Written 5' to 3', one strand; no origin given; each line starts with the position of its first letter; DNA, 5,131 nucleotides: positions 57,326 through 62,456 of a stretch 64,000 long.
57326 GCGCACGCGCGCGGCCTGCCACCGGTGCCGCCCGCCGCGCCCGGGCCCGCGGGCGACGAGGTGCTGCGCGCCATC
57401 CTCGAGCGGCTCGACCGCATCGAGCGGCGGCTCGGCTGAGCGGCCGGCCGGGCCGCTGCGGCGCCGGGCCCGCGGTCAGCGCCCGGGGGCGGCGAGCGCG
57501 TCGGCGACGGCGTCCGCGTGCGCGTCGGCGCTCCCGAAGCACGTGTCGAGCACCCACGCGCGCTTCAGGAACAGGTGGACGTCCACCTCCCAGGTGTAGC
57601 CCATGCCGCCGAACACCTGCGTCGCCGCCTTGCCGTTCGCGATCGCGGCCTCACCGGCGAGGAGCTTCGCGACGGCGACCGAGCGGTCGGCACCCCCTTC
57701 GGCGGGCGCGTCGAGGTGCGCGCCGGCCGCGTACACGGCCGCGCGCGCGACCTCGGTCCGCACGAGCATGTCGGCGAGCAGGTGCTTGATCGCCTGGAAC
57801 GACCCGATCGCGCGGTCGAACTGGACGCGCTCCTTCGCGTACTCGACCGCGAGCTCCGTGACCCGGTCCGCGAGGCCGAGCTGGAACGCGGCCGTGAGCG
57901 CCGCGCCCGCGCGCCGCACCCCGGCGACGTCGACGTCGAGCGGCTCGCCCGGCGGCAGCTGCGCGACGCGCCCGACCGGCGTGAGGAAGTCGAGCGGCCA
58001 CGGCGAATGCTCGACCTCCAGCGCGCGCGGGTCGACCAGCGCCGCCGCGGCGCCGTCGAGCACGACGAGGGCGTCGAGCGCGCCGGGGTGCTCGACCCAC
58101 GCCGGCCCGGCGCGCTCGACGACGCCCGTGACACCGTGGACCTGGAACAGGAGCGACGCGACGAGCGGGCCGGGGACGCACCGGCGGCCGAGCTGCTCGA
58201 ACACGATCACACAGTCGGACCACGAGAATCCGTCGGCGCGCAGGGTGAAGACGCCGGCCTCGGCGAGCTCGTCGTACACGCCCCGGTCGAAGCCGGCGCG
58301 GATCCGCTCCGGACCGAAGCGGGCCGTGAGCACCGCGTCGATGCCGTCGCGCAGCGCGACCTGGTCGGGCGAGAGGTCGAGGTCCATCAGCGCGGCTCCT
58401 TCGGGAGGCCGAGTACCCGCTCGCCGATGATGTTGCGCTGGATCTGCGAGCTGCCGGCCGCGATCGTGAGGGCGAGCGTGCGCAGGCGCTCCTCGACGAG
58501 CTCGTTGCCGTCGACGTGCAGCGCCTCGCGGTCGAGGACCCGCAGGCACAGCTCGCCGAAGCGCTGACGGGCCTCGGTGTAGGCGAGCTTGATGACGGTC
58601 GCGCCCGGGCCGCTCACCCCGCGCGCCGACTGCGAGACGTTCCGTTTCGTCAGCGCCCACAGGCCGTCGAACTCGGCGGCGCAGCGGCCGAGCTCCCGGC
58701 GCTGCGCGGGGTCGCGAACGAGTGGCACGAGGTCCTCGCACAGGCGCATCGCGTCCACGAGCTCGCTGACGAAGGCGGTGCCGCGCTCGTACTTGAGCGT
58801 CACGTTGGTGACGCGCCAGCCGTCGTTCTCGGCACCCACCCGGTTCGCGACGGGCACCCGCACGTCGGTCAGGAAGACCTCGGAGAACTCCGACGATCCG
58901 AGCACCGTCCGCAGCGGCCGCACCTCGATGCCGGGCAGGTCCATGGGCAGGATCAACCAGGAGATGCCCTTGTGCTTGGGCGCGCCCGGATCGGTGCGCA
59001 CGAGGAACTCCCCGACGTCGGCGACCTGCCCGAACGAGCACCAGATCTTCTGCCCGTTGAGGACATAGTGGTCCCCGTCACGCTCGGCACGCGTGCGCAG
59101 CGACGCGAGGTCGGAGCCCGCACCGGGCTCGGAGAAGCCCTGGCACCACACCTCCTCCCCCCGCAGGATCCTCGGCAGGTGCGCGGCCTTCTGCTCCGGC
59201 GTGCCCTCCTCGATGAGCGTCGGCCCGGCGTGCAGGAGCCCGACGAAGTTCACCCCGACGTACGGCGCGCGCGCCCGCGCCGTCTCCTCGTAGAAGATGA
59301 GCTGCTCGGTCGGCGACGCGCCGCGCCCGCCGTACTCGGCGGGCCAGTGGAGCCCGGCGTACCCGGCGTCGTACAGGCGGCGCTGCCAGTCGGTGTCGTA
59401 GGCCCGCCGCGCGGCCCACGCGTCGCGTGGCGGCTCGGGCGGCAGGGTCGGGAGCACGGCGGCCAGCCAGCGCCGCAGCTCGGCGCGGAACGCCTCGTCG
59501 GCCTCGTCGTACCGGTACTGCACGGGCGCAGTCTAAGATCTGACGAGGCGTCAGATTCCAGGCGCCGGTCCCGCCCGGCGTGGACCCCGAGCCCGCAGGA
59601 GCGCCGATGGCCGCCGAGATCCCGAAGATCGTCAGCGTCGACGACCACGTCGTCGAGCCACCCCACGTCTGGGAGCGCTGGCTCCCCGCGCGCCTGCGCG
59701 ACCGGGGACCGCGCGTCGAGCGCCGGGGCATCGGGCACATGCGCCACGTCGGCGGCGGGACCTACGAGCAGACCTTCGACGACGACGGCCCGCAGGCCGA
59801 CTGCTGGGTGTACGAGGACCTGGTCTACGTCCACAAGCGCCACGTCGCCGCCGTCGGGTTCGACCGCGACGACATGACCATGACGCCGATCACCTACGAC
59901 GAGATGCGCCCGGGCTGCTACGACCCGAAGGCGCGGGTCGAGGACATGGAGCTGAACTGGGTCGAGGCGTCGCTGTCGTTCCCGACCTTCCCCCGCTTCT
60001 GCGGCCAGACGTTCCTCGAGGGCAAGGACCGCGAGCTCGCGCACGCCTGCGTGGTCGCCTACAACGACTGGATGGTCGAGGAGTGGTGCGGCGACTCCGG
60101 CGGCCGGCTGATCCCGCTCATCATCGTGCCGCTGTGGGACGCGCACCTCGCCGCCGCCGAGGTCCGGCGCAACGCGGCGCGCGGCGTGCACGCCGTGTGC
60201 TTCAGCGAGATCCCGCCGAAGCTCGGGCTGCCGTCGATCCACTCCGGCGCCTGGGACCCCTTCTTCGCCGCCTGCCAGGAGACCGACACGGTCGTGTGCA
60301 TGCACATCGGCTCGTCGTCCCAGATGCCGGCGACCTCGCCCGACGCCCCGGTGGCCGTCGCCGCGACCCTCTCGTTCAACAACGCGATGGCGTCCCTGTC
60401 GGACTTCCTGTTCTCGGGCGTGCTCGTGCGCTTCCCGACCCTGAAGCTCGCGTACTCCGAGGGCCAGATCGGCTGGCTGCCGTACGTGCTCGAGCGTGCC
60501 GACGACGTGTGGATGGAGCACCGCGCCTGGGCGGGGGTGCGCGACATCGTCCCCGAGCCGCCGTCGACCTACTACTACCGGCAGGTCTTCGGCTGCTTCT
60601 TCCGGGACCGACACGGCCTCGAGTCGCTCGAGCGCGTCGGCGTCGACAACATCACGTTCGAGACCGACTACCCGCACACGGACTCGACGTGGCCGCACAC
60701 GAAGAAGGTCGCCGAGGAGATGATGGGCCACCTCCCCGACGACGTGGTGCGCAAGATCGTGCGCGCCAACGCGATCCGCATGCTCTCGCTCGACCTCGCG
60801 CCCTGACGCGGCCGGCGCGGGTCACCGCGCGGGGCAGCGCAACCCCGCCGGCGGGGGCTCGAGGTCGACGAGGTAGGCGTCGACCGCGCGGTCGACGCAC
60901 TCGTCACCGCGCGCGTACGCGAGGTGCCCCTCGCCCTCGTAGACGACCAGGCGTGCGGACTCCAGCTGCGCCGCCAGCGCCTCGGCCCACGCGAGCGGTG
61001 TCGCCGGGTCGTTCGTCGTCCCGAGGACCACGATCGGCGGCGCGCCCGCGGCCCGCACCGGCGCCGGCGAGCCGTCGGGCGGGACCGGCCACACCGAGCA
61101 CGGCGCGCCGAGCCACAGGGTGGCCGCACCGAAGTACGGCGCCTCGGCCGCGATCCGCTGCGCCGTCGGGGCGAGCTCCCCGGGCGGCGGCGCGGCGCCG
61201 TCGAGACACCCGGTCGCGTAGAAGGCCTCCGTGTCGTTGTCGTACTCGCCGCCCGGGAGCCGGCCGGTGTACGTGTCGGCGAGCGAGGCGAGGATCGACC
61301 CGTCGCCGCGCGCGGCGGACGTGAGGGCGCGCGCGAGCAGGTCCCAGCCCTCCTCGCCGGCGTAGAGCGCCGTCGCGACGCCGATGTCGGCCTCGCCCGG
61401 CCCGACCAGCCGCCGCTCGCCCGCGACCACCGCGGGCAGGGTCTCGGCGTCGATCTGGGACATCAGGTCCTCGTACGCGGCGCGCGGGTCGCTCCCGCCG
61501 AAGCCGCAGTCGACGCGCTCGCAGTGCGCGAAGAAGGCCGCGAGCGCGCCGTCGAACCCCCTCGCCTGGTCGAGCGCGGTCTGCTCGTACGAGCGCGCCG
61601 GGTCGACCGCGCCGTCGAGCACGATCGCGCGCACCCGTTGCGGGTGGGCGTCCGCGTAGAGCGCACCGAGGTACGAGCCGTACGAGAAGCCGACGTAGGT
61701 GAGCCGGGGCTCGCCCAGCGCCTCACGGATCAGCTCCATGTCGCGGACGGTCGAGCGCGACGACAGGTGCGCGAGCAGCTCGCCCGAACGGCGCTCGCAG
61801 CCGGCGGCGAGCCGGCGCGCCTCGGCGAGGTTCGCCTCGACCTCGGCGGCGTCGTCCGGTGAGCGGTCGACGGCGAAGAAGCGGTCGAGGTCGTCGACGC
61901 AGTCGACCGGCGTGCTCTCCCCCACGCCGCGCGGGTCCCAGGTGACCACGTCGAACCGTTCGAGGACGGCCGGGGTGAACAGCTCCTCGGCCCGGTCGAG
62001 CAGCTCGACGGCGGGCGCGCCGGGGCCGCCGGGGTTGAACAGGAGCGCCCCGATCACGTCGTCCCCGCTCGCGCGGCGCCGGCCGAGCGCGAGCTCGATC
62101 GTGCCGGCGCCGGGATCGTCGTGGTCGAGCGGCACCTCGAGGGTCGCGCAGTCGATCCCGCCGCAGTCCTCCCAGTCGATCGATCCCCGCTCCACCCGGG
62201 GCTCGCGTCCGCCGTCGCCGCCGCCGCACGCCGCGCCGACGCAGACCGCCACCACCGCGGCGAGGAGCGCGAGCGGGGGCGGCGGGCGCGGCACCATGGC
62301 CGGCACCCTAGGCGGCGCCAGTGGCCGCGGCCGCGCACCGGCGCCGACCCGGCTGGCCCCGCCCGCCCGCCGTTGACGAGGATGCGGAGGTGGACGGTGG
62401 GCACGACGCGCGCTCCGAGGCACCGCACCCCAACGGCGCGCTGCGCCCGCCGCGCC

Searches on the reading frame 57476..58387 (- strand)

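Call 48: search_protein_families(library=pfam, proteins=[window:57476-58387:-], max_evalue=0.0001)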
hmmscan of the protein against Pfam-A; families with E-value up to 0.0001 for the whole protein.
window:57476-58387:- (303 aa): 2 families
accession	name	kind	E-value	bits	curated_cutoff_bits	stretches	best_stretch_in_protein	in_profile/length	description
PF00441.29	Acyl-CoA_dh_1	-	1.2e-26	94.1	22.4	1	163-298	16-149/150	Acyl-CoA dehydrogenase, C-terminal domain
PF08028.16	Acyl-CoA_dh_2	-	1.9e-06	28.7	22.7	1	165-267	3-113/134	Acyl-CoA dehydrogenase, C-terminal domain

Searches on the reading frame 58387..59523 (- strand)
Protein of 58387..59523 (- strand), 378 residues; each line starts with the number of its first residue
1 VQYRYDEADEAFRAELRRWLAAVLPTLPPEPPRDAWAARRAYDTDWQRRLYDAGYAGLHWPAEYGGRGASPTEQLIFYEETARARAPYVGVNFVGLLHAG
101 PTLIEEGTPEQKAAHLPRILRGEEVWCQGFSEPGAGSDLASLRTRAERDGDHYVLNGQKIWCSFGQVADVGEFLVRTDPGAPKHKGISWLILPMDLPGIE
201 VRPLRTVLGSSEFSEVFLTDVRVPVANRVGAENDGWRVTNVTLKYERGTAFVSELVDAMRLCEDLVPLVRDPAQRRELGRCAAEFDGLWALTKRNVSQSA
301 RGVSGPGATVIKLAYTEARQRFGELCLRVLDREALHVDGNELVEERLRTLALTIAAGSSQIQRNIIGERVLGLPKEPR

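Call 47: search_protein_families(library=ncbifam, proteins=[window:58387-59523:-], max_evalue=0.001)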
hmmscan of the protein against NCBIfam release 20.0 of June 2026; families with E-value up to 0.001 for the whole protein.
window:58387-59523:- (378 aa): 20 families
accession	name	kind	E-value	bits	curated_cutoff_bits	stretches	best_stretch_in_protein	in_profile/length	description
TIGR03204.1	pimC_large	equivalog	4e-64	216.9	623.85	1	7-373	6-395/395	pimeloyl-CoA dehydrogenase large subunit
NF042972.1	AcrlCoAredClosAcrC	equivalog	3.8e-32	111.4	640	1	38-289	33-282/378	acryloyl-CoA reductase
NF043006.1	CyhCrbnylCoADH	equivalog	8.1e-31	107.3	650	1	49-247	43-241/380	cyclohexane-1-carbonyl-CoA dehydrogenase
NF045652.1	ProlPCPDhRedW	equivalog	2.9e-30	105.3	650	1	43-285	30-275/376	L-prolyl-[peptidyl-carrier protein] dehydrogenase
TIGR03207.1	cyc_hxne_CoA_dh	equivalog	1.1e-28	100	575.35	1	41-247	32-238/372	cyclohexanecarboxyl-CoA dehydrogenase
NF045552.1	GlutCoADH_Des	equivalog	1.7e-26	93.3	470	1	47-286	43-280/387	glutaryl-CoA dehydrogenase Acd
NF053553.1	prodigi_MBC_PigA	equivalog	8.8e-26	90.9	500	1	38-271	33-269/381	prodigiosin MBC biosynthesis dehydrogenase PigA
NF042439.1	SulpropCoADesulf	equivalog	7.8e-25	87.4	600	1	38-372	21-372/379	3-sulfinopropanoyl-CoA desulfinase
NF008997.0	PRK12341.1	equivalog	1.6e-21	76.8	537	1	35-247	31-242/382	acyl-CoA dehydrogenase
NF058590.1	AcCoDHFadEBacil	equivalog_domain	1.5e-16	60.1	600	1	51-237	63-247/586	acyl-CoA dehydrogenase FadE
NF002885.1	PRK03354.1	equivalog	4.2e-16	59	540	1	40-265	36-257/378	crotonobetainyl-CoA dehydrogenase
TIGR03203.1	pimD_small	equivalog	1.5e-13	50.7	652.7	1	49-260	45-252/378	pimeloyl-CoA dehydrogenase small subunit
NF007000.1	PRK09463.1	subfamily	5.3e-13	48.2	600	1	50-254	82-304/726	acyl-CoA dehydrogenase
NF052270.1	Staph_DH_FadE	equivalog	8.4e-13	47.8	600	1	95-230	111-243/400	acyl-CoA dehydrogenase FadE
NF009586.0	PRK13026.1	subfamily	1.5e-10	40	608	1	51-205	118-286/777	acyl-CoA dehydrogenase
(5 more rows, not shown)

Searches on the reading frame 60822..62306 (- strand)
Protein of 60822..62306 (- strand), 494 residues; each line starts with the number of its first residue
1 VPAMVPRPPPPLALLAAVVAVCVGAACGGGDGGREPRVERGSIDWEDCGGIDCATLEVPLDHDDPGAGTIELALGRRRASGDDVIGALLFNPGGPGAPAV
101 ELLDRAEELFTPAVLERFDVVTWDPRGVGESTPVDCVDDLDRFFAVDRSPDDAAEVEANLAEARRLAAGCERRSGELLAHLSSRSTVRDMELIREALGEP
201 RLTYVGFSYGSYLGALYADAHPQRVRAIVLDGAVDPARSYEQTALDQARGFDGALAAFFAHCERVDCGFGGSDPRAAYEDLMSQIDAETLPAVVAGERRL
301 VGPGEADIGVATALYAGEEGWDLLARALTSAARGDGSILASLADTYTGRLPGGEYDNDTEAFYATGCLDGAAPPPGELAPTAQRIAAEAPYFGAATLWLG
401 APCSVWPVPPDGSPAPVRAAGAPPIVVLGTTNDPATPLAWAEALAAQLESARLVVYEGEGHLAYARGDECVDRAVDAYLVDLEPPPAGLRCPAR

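Call 58: search_protein_families(library=pfam, proteins=[window:60822-62306:-], max_evalue=0.0001)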
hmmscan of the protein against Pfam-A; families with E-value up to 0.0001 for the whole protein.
window:60822-62306:- (494 aa): 2 families
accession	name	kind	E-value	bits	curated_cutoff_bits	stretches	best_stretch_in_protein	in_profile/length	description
PF08386.16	Abhydrolase_4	-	1.4e-28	99.5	21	1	389-491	1-103/103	TAP-like protein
PF00561.26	Abhydrolase_1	-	3e-27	96.3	25.8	1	87-464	2-241/245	alpha/beta hydrolase fold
